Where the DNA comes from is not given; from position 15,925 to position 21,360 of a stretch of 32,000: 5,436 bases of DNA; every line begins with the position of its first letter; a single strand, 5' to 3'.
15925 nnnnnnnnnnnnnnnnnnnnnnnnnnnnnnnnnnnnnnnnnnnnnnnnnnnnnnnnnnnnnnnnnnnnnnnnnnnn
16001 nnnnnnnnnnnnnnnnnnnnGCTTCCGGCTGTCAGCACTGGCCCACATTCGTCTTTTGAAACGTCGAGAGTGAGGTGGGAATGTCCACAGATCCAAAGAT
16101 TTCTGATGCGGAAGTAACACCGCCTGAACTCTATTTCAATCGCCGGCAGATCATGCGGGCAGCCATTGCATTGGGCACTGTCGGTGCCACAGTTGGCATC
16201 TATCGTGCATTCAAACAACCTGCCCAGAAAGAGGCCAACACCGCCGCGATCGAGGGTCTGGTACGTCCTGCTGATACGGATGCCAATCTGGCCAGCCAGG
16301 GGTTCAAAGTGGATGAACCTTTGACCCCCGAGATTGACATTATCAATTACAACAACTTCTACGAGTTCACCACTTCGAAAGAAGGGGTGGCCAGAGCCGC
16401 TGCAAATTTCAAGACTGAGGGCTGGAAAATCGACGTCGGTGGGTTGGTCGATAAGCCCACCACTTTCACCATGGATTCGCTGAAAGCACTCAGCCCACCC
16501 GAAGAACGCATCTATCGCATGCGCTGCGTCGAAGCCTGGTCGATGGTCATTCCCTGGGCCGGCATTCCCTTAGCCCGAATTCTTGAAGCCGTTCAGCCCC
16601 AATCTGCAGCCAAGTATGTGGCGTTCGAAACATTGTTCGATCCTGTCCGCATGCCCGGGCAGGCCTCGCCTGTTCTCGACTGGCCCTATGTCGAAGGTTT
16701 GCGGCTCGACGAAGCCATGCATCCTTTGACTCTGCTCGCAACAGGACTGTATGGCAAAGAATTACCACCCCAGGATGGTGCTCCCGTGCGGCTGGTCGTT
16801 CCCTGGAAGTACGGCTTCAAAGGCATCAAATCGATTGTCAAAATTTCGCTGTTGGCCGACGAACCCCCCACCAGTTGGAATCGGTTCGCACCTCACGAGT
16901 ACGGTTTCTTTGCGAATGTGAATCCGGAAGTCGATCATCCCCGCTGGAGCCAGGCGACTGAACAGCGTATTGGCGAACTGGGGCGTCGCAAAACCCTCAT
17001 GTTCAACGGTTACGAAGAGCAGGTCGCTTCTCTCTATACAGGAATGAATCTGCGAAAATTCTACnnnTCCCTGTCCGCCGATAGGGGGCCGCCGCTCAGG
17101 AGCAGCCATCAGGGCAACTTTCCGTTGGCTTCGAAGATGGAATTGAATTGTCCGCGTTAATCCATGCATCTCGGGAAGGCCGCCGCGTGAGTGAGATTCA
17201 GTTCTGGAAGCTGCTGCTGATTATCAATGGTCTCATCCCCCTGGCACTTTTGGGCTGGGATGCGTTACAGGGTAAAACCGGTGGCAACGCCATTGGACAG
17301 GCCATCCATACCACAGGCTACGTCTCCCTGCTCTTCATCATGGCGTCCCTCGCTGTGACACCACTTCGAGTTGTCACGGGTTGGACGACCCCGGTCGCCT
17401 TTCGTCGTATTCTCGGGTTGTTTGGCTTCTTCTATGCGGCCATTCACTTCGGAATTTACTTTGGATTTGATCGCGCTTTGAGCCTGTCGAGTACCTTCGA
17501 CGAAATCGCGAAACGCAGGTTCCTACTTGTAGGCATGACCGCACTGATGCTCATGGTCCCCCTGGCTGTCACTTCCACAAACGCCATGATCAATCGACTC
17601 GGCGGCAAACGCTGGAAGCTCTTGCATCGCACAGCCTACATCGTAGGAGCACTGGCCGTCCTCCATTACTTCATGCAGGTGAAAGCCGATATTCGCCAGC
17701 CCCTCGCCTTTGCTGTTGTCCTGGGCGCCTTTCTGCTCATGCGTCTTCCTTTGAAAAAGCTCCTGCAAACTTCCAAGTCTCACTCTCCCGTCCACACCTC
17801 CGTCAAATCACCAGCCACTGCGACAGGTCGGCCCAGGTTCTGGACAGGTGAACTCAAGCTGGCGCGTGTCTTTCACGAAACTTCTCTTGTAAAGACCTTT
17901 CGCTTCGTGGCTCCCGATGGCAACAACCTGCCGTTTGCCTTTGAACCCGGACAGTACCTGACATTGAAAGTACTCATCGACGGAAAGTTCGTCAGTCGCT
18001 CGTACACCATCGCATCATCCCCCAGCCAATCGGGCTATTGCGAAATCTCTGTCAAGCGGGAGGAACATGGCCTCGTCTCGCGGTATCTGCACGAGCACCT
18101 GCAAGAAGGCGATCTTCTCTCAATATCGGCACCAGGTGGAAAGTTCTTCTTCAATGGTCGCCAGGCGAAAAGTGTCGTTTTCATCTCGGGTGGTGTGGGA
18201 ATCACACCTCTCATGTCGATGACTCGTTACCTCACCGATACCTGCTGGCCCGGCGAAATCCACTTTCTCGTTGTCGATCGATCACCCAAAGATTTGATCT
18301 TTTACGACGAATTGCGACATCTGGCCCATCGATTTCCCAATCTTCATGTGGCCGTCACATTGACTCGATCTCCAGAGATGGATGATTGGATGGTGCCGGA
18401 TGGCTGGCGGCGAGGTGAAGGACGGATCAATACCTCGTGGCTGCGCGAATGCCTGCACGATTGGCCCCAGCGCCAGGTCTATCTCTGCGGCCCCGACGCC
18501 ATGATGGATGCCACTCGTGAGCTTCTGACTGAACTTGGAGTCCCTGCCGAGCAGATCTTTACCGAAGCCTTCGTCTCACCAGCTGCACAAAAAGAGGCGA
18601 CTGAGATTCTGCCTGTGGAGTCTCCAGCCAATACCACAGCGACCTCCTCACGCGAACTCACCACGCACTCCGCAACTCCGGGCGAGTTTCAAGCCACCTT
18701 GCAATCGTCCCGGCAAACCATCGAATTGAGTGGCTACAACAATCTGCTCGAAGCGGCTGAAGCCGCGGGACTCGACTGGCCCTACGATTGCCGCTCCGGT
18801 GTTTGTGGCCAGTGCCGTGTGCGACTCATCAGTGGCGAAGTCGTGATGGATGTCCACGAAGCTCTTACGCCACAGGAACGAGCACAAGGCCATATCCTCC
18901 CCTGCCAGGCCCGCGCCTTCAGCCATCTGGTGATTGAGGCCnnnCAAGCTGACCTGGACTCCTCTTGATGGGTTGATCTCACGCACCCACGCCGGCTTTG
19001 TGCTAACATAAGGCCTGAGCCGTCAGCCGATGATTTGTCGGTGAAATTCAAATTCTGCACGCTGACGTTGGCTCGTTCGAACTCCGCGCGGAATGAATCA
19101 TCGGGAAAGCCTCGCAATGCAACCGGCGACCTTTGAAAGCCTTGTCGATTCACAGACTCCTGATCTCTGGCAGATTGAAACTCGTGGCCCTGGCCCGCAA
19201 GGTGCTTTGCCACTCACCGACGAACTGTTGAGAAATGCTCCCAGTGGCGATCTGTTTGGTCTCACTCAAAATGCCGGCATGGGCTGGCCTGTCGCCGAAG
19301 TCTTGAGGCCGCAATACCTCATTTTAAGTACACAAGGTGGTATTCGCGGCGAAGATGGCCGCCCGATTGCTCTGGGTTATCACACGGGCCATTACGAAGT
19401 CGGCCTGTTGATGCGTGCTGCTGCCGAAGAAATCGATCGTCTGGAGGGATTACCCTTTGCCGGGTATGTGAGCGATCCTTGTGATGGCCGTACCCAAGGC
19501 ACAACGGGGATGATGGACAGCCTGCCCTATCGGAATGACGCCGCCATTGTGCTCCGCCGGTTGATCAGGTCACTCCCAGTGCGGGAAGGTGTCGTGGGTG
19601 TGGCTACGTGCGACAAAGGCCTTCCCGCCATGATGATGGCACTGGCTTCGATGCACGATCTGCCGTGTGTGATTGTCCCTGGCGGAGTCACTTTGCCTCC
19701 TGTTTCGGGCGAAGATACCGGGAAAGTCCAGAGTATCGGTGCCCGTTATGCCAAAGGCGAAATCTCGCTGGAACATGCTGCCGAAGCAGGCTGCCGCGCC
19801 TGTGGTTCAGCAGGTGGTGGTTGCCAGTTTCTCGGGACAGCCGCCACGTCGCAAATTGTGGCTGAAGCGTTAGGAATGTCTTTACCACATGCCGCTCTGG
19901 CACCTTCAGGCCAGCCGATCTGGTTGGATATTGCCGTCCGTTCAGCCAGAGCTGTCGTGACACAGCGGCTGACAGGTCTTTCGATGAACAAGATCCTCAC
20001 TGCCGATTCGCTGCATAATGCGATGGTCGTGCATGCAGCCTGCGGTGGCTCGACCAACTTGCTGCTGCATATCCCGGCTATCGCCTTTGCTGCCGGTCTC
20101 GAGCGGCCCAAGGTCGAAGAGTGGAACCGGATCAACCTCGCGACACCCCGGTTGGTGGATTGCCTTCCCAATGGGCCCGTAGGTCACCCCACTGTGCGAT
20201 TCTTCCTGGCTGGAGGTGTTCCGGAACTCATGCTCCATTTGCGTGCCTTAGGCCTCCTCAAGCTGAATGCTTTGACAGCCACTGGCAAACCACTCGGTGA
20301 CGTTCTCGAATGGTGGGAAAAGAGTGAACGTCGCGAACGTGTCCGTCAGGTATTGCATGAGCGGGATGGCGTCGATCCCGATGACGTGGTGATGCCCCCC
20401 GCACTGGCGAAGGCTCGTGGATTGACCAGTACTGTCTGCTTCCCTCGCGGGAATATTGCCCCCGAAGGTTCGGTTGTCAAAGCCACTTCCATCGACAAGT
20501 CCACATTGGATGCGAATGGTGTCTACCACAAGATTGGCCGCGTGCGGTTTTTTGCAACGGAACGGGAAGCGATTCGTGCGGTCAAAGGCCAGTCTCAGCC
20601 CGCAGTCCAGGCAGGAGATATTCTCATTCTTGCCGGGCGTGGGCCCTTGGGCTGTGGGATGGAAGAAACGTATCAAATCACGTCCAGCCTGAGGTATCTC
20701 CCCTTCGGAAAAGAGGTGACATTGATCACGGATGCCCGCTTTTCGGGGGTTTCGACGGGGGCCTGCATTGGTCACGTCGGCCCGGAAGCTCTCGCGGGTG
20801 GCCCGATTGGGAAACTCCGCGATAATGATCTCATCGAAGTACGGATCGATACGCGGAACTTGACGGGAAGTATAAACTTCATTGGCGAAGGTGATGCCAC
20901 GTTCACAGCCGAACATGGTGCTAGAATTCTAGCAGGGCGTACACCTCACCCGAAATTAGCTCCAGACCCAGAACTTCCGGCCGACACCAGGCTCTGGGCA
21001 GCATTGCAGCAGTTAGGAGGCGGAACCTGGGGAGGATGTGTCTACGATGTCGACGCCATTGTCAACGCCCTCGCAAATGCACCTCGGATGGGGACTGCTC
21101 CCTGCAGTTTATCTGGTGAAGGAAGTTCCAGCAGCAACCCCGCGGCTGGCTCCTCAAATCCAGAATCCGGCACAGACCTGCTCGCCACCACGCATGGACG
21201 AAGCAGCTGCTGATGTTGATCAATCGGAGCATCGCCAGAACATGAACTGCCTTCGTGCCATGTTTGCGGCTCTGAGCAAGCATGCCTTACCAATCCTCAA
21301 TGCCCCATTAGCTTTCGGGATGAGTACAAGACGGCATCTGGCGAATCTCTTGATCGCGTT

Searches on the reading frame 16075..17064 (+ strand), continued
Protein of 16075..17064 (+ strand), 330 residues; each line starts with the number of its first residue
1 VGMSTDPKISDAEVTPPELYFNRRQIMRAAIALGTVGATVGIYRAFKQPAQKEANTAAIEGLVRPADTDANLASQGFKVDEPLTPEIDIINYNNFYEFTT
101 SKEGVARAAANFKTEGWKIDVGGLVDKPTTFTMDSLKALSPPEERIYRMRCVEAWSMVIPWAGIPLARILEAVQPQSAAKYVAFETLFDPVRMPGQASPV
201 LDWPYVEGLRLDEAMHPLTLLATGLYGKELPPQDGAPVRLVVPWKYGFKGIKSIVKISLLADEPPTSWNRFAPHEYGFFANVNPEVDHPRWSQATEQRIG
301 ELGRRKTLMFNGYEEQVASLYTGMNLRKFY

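Call 70: find_encoding_contigs(protein=P0120, flank=4000, max_places=1)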
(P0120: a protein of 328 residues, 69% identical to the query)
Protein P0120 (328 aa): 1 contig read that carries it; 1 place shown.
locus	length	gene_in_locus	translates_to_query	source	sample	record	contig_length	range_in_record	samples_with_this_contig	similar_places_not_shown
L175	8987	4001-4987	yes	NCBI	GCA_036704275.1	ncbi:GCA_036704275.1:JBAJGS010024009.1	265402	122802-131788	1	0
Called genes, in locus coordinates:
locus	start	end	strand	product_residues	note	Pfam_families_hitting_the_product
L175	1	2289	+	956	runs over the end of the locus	PF00133:tRNA-synt_1, PF09334:tRNA-synt_1g, PF13603:tRNA-synt_1_2, PF00133:tRNA-synt_1, PF08264:Anticodon_1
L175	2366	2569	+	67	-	-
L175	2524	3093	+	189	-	PF04542:Sigma70_r2, PF08281:Sigma70_r4_2 (weak)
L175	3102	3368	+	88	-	-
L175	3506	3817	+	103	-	-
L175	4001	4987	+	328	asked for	PF00174:Oxidored_molyb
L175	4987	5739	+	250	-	PF01794:Ferric_reduct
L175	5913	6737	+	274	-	PF08030:NAD_binding_6, PF00175:NAD_binding_1, PF00111:Fer2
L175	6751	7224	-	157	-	PF09413:DUF2007 (weak)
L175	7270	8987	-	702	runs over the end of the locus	PF00326:Peptidase_S9 (weak)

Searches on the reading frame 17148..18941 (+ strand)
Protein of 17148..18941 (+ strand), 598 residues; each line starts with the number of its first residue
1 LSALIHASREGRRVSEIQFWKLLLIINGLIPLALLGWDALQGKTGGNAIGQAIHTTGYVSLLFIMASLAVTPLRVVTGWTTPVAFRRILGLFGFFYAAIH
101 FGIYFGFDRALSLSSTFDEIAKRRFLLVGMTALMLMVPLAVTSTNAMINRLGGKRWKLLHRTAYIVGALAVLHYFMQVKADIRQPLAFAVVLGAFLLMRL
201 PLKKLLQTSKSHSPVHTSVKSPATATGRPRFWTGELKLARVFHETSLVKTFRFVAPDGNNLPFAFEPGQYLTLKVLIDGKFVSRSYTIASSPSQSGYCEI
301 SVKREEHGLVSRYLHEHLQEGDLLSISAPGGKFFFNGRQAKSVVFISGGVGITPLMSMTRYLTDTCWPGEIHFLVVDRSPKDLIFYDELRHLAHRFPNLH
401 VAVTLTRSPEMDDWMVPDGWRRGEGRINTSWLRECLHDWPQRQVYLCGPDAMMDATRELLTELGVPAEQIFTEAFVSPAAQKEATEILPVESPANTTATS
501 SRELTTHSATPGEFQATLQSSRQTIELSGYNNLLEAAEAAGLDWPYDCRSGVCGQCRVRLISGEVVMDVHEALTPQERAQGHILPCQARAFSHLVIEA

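Call 4: search_protein_families(library=pfam, proteins=[window:17148-18941:+], max_evalue=0.01)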
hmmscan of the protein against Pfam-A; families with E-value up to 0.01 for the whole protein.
window:17148-18941:+ (598 aa): 5 families
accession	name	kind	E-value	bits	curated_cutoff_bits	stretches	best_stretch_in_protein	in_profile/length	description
PF00970.30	FAD_binding_6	-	1.1e-16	61.4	21.1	1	242-334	8-98/99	Oxidoreductase FAD-binding domain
PF00111.32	Fer2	-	1.5e-15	57.3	21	1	517-590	2-76/77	2Fe-2S iron-sulfur cluster binding domain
PF00175.26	NAD_binding_1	-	1.4e-14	55.1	22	1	345-457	1-108/109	Oxidoreductase NAD-binding domain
PF01794.25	Ferric_reduct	-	1.8e-14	54.2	28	1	57-170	2-120/121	Ferric reductase like transmembrane component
PF08030.17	NAD_binding_6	-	0.00033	21.2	22.2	0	341-404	2-73/156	Ferric reductase NAD binding domain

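Call 5: search_protein_families(library=ncbifam, proteins=[window:17148-18941:+], max_evalue=0.01)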
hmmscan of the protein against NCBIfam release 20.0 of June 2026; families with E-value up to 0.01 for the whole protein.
window:17148-18941:+ (598 aa): 30 families (the best 25 are shown)
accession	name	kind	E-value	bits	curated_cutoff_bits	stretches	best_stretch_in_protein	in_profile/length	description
NF058606.1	GlBtMonoRdsGbcB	equivalog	9.2e-70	235.3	500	1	236-597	16-361/362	glycine betaine monooxygenase reductase subunit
NF007964.0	PRK10684.1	equivalog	1.5e-53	181.9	383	1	235-595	11-331/333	NADH oxidoreductase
TIGR02160.1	PA_CoA_Oxy5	hypoth_equivalog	1.1e-52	179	420.8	1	235-593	3-345/352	1,2-phenylacetyl-CoA epoxidase subunit PaaE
NF009805.0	PRK13289.1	equivalog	3.2e-51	174.5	432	1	236-477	157-394/399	NO-inducible flavohemoprotein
NF003831.1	PRK05419.1-2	equivalog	4.7e-44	150.4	130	1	16-210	7-200/212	protein-methionine-sulfoxide reductase heme-binding subunit MsrQ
NF045803.1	MethMoxFADbindMmoC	equivalog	2.2e-43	148.4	500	2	252-476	127-341/343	aromatic/alkene monooxygenase hydroxylase FAD-binding subunit MmoC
NF040810.1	BenC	equivalog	3e-42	144.9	430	2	258-476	127-331/333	benzoate 1,2-dioxygenase electron transfer component BenC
NF040998.1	MamZ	equivalog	2e-34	119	650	1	20-200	431-617/633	magnetosome biogenesis transporter MamZ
NF008822.0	PRK11872.1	equivalog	1.2e-31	110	402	2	259-477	131-337/341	anthranilate 1,2-dioxygenase electron transfer component AntC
NF004317.0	PRK05713.1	equivalog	5.9e-24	84.9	338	2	521-597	7-83/312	iron-sulfur-binding ferredoxin reductase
NF006220.0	PRK08345.1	subfamily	7.1e-23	81.3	395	1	235-471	12-247/294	cytochrome-c3 hydrogenase subunit gamma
TIGR01941.1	nqrF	equivalog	1.7e-20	73.4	295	1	288-475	227-403/405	NADH:ubiquinone reductase (Na(+)-transporting) subunit F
NF005963.0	PRK08051.1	equivalog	1.4e-18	67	230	1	261-475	27-230/233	NAD(P)H-flavin reductase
NF040835.1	sulfhyd_HydG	equivalog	2.9e-17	62.8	650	1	235-472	19-245/292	NADPH-dependent hydrogenase/sulfhydrogenase 1 subunit gamma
NF052252.1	flav_redu_LuxG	exception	1.4e-15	57.2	340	1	260-475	23-229/232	flavin mononucleotide reductase LuxG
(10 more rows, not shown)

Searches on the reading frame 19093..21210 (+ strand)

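Call 4: search_protein_families(library=pfam, proteins=[window:19093-21210:+], max_evalue=0.01)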
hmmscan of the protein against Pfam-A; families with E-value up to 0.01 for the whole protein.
window:19093-21210:+ (706 aa): 2 families
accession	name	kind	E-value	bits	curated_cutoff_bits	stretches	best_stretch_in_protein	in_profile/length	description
PF00920.27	ILVD_EDD_N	-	8.9e-63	212.8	27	1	97-403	14-315/316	Dihydroxy-acid/6-phosphogluconate dehydratase N-terminal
PF24877.1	ILV_EDD_C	-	2.2e-33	115.7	27.7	1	451-592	19-152/191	Dihydroxy-acid/6-phosphogluconate dehydratase C-terminal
